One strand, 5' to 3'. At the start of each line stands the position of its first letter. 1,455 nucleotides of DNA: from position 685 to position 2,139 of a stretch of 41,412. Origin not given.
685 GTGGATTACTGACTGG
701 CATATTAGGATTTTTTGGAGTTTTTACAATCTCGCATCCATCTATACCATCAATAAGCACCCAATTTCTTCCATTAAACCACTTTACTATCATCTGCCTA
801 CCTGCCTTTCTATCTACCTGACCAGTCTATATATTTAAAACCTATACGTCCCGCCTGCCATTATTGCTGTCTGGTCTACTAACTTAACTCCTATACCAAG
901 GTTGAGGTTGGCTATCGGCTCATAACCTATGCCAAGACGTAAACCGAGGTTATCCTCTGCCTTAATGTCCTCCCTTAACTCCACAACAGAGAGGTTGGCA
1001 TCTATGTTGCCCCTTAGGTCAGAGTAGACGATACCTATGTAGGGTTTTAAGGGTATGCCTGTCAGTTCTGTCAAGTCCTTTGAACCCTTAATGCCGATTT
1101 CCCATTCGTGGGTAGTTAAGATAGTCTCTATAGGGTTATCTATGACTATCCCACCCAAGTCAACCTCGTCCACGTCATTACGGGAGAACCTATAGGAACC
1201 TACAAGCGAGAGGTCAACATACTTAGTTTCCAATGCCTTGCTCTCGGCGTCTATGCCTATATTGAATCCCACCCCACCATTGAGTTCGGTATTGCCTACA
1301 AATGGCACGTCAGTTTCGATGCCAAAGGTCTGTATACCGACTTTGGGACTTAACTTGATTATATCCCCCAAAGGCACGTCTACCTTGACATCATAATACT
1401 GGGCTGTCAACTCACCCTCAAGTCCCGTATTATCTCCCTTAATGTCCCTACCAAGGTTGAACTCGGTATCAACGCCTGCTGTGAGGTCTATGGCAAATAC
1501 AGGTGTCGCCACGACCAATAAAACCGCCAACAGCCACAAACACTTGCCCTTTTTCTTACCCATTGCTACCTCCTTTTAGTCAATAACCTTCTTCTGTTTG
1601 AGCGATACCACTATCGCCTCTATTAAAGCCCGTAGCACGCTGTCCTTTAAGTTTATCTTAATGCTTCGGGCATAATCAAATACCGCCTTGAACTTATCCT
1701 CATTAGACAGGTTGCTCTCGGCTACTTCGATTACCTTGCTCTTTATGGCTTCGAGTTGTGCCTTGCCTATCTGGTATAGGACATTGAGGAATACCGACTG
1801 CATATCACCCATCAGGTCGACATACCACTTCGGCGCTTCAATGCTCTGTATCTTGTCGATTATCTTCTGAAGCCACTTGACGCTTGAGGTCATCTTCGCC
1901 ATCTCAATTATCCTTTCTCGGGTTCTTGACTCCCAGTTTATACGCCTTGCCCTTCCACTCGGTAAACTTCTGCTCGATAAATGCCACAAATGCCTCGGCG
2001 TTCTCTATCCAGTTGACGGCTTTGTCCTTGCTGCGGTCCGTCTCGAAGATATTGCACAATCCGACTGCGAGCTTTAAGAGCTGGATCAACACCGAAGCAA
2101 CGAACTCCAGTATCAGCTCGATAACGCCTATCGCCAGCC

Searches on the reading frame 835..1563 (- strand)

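Call 39: search_protein_families(library=pfam, proteins=[window:835-1563:-], max_evalue=0.001)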
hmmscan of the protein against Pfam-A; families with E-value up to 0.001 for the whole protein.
window:835-1563:- (242 aa): 1 family
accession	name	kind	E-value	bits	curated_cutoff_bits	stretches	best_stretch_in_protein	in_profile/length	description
PF13505.12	OMP_b-brl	-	7.4e-06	26.7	28.7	0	29-131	58-155/175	Outer membrane protein beta-barrel domain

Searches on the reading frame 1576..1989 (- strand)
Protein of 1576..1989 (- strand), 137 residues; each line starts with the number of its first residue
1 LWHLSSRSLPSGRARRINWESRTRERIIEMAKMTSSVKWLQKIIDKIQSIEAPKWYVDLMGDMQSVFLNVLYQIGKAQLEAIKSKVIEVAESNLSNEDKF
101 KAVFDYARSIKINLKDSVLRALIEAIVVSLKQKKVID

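Call 39: search_protein_families(library=pfam, proteins=[window:1576-1989:-], max_evalue=0.001)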
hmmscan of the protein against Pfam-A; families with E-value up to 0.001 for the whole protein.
window:1576-1989:- (137 aa): 1 family
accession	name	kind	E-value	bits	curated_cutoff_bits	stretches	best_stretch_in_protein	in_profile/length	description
PF22872.1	DUF7018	-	0.00077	20.1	27.8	0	32-100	41-111/116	Domain of unknown function (DUF7018)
